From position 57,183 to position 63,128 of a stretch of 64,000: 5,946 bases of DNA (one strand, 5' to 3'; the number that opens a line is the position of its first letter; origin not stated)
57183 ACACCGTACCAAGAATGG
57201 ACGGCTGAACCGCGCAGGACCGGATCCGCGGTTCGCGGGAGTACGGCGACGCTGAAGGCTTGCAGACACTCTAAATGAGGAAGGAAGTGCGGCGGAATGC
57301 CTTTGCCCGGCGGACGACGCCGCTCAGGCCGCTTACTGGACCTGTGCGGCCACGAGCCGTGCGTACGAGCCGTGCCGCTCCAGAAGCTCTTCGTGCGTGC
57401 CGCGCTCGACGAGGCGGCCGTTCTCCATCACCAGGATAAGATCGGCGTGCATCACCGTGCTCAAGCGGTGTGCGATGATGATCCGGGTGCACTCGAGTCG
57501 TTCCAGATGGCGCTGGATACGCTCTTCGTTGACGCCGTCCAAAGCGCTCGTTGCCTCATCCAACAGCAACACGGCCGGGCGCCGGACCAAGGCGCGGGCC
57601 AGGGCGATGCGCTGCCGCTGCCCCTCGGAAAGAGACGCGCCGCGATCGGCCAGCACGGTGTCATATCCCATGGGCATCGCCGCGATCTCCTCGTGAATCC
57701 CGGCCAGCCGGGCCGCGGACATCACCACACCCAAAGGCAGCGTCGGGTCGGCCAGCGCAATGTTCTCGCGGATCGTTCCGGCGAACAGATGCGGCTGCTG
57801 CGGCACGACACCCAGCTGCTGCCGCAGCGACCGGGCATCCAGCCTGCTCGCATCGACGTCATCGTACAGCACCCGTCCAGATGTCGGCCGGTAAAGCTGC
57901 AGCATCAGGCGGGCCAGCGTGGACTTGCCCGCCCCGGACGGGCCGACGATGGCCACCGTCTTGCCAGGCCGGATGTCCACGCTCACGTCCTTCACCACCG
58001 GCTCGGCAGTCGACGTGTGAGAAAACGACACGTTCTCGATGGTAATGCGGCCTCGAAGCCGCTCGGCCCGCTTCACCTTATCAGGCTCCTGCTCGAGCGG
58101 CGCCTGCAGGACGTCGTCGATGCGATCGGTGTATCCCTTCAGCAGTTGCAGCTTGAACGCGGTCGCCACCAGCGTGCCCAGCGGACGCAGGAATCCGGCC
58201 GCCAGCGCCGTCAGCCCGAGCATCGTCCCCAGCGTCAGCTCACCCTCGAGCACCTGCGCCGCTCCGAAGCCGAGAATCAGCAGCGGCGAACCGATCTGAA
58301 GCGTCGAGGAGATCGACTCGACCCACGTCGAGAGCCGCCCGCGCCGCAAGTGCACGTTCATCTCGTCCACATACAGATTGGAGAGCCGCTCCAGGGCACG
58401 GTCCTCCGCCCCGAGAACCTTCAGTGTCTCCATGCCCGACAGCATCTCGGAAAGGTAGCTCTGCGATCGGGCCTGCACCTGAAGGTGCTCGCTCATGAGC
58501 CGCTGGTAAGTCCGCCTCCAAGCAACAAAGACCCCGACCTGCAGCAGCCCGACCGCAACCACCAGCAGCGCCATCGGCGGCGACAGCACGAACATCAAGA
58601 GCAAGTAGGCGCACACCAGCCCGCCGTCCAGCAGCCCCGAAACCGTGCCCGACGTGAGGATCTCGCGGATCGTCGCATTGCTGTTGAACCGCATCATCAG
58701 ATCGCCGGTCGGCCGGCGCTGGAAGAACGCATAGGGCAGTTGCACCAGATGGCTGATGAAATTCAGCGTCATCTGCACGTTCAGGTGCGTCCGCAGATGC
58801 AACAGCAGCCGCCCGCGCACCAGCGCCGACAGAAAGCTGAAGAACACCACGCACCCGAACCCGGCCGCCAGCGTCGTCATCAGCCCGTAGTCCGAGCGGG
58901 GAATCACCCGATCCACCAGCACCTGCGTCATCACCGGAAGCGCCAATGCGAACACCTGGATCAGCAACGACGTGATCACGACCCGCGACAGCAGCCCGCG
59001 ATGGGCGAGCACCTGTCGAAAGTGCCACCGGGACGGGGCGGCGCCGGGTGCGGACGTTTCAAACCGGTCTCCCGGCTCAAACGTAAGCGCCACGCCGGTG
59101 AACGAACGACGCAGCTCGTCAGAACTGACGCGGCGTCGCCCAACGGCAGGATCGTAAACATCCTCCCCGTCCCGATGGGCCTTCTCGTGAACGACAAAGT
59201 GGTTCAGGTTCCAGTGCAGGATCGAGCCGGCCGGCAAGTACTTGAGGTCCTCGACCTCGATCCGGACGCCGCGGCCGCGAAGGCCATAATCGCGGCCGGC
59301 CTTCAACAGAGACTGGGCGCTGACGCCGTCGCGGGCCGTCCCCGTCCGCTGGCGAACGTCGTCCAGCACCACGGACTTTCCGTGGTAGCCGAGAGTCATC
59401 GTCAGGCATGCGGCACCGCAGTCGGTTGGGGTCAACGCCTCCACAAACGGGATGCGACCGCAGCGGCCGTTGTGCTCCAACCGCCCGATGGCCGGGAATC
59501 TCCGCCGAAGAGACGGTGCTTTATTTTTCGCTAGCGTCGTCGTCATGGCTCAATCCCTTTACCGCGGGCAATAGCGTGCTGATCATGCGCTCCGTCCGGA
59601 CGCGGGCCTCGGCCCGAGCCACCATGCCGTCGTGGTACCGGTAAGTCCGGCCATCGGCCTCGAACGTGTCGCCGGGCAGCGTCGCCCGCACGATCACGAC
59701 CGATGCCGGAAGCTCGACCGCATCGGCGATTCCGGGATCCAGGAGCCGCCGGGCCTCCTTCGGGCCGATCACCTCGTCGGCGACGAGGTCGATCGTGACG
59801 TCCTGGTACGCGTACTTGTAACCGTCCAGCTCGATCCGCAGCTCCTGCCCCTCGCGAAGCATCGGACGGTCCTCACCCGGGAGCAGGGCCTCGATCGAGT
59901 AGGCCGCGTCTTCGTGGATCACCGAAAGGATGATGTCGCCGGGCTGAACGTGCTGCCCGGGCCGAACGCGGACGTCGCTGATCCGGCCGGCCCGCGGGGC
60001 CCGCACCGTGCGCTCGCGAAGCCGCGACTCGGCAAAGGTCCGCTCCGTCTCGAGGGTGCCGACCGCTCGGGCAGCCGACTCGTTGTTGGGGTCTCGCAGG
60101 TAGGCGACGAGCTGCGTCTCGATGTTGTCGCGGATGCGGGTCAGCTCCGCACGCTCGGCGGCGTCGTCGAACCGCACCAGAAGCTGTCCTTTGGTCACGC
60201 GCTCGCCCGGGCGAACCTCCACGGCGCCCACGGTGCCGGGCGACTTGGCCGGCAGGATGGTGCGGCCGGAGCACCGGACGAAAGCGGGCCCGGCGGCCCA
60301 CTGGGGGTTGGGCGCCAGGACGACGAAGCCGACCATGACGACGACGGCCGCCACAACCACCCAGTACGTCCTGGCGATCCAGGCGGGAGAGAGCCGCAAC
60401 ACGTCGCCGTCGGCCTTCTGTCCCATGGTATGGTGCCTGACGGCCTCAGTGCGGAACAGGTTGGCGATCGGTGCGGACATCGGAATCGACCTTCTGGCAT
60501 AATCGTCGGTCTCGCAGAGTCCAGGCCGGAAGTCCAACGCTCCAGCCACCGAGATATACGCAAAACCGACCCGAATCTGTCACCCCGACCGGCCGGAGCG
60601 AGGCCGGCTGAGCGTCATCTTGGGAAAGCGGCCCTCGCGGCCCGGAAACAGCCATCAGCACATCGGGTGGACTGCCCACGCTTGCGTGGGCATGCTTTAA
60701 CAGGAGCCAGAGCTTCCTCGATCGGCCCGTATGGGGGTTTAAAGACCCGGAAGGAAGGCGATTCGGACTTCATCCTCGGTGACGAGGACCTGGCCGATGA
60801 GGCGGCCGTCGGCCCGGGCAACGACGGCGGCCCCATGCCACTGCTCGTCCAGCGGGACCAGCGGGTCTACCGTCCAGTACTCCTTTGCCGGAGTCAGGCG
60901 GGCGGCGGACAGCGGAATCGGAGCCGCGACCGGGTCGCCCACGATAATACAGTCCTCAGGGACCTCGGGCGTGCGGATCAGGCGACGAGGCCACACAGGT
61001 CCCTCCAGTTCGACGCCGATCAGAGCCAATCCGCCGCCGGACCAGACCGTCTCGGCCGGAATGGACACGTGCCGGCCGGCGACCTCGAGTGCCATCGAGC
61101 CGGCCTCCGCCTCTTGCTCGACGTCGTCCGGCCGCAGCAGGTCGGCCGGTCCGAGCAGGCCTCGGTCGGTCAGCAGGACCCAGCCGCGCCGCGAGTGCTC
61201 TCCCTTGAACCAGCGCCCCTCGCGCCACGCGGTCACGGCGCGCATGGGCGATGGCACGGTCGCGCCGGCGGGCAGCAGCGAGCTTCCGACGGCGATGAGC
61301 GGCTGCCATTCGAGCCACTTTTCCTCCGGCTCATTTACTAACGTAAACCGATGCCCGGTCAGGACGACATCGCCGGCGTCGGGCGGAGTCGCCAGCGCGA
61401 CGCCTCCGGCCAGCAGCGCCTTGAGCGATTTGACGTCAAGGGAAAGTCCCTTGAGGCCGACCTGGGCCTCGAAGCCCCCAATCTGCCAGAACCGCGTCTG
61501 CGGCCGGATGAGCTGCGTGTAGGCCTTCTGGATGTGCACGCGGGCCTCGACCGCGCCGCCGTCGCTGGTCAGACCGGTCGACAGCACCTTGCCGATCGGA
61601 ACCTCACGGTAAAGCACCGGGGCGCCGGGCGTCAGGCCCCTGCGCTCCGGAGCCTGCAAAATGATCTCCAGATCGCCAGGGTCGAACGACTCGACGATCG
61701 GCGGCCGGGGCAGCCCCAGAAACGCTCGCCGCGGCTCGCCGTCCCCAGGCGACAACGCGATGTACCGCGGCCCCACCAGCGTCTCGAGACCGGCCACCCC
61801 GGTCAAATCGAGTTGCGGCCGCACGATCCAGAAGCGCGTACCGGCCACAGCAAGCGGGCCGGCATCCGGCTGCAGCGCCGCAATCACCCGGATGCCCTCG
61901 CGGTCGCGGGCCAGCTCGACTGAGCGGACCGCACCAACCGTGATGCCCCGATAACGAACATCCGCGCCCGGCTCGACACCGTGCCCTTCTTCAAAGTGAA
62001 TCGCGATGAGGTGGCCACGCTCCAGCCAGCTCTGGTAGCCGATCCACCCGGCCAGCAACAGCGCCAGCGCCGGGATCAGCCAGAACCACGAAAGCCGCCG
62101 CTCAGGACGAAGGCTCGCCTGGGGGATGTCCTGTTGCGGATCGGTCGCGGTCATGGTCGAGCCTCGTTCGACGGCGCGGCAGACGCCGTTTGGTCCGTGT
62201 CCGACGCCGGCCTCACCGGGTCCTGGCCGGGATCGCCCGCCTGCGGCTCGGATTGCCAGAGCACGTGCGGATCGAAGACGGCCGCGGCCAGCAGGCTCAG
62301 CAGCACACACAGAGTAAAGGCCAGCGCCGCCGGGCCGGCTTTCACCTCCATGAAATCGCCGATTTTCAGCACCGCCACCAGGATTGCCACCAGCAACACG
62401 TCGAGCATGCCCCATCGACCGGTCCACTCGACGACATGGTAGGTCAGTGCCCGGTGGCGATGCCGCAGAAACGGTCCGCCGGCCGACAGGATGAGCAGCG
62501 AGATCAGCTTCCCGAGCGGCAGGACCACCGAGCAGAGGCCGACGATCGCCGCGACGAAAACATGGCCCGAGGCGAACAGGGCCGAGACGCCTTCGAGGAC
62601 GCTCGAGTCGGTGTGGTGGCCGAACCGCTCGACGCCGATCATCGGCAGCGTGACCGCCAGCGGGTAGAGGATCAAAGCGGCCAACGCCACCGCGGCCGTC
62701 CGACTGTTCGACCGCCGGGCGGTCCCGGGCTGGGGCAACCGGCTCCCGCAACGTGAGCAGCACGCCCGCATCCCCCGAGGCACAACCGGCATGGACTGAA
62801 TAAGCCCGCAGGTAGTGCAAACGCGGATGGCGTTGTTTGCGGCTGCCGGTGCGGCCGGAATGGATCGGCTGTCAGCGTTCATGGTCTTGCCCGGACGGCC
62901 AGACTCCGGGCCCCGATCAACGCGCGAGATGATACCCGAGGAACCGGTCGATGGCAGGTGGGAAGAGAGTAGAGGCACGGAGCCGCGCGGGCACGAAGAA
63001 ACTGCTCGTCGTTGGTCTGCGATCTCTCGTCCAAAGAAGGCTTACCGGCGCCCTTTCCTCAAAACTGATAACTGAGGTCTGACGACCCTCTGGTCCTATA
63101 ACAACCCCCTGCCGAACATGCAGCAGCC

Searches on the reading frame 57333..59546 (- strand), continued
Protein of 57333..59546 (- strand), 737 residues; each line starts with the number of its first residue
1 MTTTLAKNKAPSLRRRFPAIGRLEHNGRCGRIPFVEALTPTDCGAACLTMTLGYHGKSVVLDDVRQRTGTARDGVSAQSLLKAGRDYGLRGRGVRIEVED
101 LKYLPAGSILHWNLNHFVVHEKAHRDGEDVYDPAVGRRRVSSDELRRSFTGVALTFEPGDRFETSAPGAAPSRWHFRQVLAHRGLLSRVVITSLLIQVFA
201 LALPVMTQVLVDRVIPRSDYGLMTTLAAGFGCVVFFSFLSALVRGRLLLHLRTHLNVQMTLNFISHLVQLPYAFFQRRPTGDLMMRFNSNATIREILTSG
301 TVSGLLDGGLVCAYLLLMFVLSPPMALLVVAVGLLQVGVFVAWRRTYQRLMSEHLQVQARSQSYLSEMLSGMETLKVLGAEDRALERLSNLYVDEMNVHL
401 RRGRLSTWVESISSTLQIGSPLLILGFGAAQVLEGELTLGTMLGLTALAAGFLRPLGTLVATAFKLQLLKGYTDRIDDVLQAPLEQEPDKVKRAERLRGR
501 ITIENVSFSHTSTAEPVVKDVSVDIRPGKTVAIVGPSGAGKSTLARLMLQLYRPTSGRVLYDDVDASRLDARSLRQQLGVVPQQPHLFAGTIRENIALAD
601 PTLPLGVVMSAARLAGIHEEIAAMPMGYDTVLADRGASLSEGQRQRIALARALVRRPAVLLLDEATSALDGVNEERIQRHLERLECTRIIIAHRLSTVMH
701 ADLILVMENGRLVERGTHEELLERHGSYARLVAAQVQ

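Call 25: find_encoding_contigs(protein=P0007, flank=5000, max_places=3)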
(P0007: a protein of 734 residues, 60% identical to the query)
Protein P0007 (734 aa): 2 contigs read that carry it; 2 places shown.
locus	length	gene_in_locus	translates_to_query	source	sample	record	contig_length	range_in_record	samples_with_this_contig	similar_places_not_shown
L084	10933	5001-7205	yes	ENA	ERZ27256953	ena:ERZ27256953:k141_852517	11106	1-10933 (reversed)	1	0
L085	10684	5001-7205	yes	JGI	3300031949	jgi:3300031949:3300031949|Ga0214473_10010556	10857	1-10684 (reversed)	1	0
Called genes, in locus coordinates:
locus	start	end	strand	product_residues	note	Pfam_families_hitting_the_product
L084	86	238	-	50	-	-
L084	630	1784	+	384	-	-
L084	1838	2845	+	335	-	PF25919:BSH_CusB (faint), PF26077:BSH_Fcp1 (faint), PF00364:Biotin_lipoyl (faint), PF25973:BSH_CzcB (weak), PF25984:BSH_YknX (faint)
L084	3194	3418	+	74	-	-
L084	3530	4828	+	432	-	PF05147:LANC_like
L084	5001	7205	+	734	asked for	PF03412:Peptidase_C39, PF00664:ABC_membrane, PF00005:ABC_tran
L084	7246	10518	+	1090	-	PF04738:Lant_dehydr_N, PF14028:Lant_dehydr_C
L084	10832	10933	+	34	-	?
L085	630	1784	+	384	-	-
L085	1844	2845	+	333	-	PF25919:BSH_CusB (faint), PF26077:BSH_Fcp1 (faint), PF00364:Biotin_lipoyl (faint), PF25973:BSH_CzcB (weak), PF25984:BSH_YknX (faint)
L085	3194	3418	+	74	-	-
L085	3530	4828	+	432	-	PF05147:LANC_like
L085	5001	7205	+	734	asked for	PF03412:Peptidase_C39, PF00664:ABC_membrane, PF00005:ABC_tran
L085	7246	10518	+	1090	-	PF04738:Lant_dehydr_N, PF14028:Lant_dehydr_C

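Call 26: find_encoding_contigs(protein=P0009, flank=5000, max_places=3)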
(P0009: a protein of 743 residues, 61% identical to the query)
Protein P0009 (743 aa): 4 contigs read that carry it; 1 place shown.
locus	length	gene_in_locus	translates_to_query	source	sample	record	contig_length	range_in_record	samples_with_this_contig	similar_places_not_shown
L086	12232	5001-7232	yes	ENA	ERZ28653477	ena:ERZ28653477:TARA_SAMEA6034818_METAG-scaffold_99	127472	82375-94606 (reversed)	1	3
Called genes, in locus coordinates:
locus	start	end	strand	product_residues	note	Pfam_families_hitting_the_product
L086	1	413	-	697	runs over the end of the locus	PF00069:Pkinase, PF07714:PK_Tyr_Ser-Thr, PF03109:ABC1 (faint), PF05226:CHASE2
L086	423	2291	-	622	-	PF00498:FHA, PF16697:Yop-YscD_cpl, PF00158:Sigma54_activat, PF14532:Sigma54_activ_2, PF07728:AAA_5 (weak), PF25601:AAA_lid_14, PF02954:HTH_8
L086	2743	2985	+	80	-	PF28317:Lant_leader_dom (weak)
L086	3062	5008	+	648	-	PF25917:BSH_RND (faint), PF01590:GAF (weak), PF26077:BSH_Fcp1 (faint), PF00364:Biotin_lipoyl (faint), PF25919:BSH_CusB (faint), PF25973:BSH_CzcB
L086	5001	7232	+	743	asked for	PF03412:Peptidase_C39, PF00664:ABC_membrane, PF00005:ABC_tran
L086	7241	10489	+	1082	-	PF04738:Lant_dehydr_N, PF14028:Lant_dehydr_C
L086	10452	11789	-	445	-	PF05147:LANC_like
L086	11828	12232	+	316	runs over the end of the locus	PF25917:BSH_RND, PF25973:BSH_CzcB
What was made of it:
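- Related transporter loci sit beside enhancer-binding proteins (L086, call 26).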

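Call 36: find_encoding_contigs(protein=P0004, flank=2000, max_places=3)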
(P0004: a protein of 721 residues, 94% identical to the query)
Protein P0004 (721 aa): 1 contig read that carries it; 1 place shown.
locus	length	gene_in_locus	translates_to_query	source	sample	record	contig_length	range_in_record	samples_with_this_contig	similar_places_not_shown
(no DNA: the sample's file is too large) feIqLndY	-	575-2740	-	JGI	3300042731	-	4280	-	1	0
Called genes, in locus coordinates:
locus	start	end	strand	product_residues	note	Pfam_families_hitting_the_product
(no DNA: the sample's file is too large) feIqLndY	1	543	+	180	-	?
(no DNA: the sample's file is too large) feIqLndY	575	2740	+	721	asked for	PF03412:Peptidase_C39, PF00664:ABC_membrane, PF00005:ABC_tran, PF02463:SMC_N (faint)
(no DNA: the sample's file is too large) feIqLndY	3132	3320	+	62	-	-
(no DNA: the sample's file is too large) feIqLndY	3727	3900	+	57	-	-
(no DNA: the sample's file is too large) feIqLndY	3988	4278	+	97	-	?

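Call 44: find_encoding_contigs(protein=P0011, flank=4000, max_places=2)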
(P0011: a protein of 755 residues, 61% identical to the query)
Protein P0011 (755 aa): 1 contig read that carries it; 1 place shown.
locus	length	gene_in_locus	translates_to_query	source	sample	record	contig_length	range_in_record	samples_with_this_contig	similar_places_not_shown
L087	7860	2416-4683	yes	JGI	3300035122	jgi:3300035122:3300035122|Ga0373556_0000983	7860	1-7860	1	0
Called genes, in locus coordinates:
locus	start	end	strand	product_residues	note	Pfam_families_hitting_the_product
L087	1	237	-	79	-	?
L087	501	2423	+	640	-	PF26077:BSH_Fcp1 (faint), PF01590:GAF, PF13185:GAF_2, PF25919:BSH_CusB (faint)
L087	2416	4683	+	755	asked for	PF03412:Peptidase_C39, PF00664:ABC_membrane, PF00005:ABC_tran, PF02463:SMC_N (faint)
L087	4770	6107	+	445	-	PF05147:LANC_like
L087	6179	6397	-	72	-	-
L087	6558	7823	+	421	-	PF05147:LANC_like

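Call 45: find_encoding_contigs(protein=P0014, flank=4000, max_places=3)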
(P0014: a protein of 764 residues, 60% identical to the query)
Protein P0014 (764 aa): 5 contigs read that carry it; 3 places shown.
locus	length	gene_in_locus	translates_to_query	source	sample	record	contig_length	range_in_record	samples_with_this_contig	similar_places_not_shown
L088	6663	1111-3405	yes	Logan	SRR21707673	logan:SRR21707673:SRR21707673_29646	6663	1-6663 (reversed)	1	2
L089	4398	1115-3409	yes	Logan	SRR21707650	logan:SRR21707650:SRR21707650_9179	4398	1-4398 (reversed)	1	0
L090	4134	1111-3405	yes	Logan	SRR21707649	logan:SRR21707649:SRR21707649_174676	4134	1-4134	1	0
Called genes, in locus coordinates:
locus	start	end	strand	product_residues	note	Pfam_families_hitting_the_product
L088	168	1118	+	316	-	PF25919:BSH_CusB (faint), PF26077:BSH_Fcp1 (faint), PF00364:Biotin_lipoyl (faint), PF25973:BSH_CzcB (faint)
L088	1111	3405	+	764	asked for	PF03412:Peptidase_C39, PF00664:ABC_membrane, PF00005:ABC_tran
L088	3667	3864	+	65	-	PF28317:Lant_leader_dom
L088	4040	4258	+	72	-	PF28317:Lant_leader_dom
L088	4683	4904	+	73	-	-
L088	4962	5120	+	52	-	PF28317:Lant_leader_dom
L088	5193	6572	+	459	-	PF05147:LANC_like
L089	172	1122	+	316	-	PF25919:BSH_CusB (faint), PF26077:BSH_Fcp1 (faint), PF00364:Biotin_lipoyl (faint), PF25973:BSH_CzcB (faint)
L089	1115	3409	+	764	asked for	PF03412:Peptidase_C39, PF00664:ABC_membrane, PF00005:ABC_tran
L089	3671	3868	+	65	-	PF28317:Lant_leader_dom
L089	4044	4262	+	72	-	PF28317:Lant_leader_dom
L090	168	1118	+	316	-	PF25919:BSH_CusB (faint), PF26077:BSH_Fcp1 (faint), PF00364:Biotin_lipoyl (faint), PF25973:BSH_CzcB (faint)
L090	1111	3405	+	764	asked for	PF03412:Peptidase_C39, PF00664:ABC_membrane, PF00005:ABC_tran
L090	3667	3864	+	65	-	PF28317:Lant_leader_dom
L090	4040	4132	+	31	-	?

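Call 46: find_encoding_contigs(protein=P0112, flank=4000, max_places=2)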
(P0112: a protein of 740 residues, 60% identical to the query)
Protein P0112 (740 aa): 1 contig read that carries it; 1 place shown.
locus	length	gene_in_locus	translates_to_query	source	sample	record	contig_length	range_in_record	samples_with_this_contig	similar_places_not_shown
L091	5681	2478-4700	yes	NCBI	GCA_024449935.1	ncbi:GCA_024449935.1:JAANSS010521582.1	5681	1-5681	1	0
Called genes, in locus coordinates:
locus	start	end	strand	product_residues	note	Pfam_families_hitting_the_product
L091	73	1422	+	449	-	PF05147:LANC_like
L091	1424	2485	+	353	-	PF25919:BSH_CusB (faint), PF25973:BSH_CzcB (weak), PF26077:BSH_Fcp1 (weak)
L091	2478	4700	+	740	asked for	PF03412:Peptidase_C39, PF00664:ABC_membrane, PF00005:ABC_tran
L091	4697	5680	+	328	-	?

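Call 49: search_protein_families(library=ncbifam, proteins=[window:57333-59546:-], max_evalue=1)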
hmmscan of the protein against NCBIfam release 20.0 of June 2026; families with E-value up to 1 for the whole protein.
window:57333-59546:- (737 aa): 205 families (the best 25 are shown)
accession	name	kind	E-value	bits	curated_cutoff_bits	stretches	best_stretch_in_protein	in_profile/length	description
TIGR03796.1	NHLM_micro_ABC1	equivalog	3.7e-189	630.4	853.3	1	32-732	2-709/710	NHLP family bacteriocin export ABC transporter peptidase/permease/ATPase subunit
TIGR01846.1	type_I_sec_HlyB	subfamily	3.2e-139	465.3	725.55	1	46-736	3-693/694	type I secretion system permease/ATPase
TIGR03797.1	NHLM_micro_ABC2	equivalog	9.5e-139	463.9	709.4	1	78-735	33-685/686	NHLP bacteriocin export ABC transporter permease/ATPase subunit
TIGR03375.1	type_I_sec_LssB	subfamily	1.5e-130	436.7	693.1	1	46-724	5-691/696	type I secretion system permease/ATPase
TIGR01193.1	bacteriocin_ABC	subfamily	3e-117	393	523.85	1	41-733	5-707/708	peptide cleavage/export ABC transporter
TIGR02204.1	MsbA_rel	hypoth_equivalog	6.2e-106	355.3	780.4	1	177-735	11-575/576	ABC transporter, permease/ATP-binding protein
TIGR00958.1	3a01208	subfamily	2.9e-102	343.2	874.6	1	195-732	172-711/711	antigen peptide transporter 2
TIGR02203.1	MsbA_lipidA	equivalog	3.3e-97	326.3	602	1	188-735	15-569/572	lipid A export permease/ATP-binding protein MsbA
NF045513.1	HepA_fam_ABC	equivalog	2e-92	310.6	725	1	251-728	122-602/610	heterocyst formation ABC transporter subunit HepA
TIGR01842.1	type_I_sec_PrtD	subfamily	1.3e-88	297.9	510.15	1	182-723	4-542/544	type I secretion system permease/ATPase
NF052233.1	CphA_assoc_ABC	equivalog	3.2e-83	280.4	880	1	194-736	199-744/766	cyanophycin metabolism-associated ABC transporter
NF008381.0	PRK11176.1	equivalog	5.7e-83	279.2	867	1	207-736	48-580/582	lipid A ABC transporter ATP-binding protein/permease MsbA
NF010178.0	PRK13657.1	equivalog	1.8e-82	277.7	733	1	182-735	17-570/588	glucan ABC transporter ATP-binding protein/ permease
TIGR01192.1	chvA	subfamily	1.5e-69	235.1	585.4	1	182-733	17-568/585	glucan export ABC transporter ATP-binding protein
NF008055.0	PRK10789.1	equivalog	8.3e-69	232.5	845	1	174-731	9-567/590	SmdA family multidrug ABC transporter permease/ATP-binding protein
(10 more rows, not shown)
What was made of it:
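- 57333..59546 (-): Peptidase-containing ABC transporter (C39 + ABC_membrane + ABC_tran), the presumed exporter and processing enzyme for the two peptides. The best NCBIfam match is NHLM_micro_ABC1, below its cutoff (call 49).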

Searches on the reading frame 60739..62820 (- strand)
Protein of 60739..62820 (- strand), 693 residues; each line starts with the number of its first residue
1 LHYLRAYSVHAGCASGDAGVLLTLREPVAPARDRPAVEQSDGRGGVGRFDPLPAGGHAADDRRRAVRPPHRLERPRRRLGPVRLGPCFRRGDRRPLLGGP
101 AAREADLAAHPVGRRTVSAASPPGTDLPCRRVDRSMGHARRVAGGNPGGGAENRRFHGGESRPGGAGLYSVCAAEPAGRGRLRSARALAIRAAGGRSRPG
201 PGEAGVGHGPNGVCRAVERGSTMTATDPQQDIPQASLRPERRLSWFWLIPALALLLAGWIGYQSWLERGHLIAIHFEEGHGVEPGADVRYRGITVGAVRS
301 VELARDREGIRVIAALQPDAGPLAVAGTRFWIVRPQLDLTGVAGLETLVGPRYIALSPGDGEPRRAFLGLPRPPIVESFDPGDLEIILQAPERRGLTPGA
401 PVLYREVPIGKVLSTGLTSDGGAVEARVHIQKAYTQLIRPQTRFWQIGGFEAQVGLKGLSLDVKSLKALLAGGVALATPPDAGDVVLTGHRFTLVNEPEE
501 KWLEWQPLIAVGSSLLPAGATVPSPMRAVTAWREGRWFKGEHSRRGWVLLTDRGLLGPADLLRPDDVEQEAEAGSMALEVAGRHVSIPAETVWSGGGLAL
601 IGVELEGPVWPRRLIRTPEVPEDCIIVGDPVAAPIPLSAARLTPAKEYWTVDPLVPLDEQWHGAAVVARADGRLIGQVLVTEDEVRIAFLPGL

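Call 27: search_protein_families(library=pfam, proteins=[window:60739-62820:-], max_evalue=0.01)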
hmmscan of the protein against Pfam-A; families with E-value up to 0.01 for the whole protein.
window:60739-62820:- (693 aa): 1 family
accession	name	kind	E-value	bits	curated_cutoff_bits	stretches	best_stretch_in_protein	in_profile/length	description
PF02470.25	MlaD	-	5.2e-25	87.9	25.1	2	271-359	4-81/81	MlaD protein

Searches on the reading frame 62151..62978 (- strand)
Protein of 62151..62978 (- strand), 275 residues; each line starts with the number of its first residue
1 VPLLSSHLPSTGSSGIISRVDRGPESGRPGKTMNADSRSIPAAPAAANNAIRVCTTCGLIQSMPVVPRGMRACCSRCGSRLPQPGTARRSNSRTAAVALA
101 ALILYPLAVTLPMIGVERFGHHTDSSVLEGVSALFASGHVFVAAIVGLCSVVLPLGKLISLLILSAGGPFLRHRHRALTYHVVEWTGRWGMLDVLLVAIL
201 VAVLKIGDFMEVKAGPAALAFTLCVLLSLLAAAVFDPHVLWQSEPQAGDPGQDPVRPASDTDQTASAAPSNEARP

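Call 27: search_protein_families(library=pfam, proteins=[window:62151-62978:-], max_evalue=0.01)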
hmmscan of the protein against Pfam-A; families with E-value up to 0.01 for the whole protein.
window:62151-62978:- (275 aa): 1 family
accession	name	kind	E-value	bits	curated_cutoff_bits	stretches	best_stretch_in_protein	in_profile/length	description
PF04403.18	PqiA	-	4.8e-42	143.9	23.8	1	93-242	3-153/156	Paraquat-inducible protein A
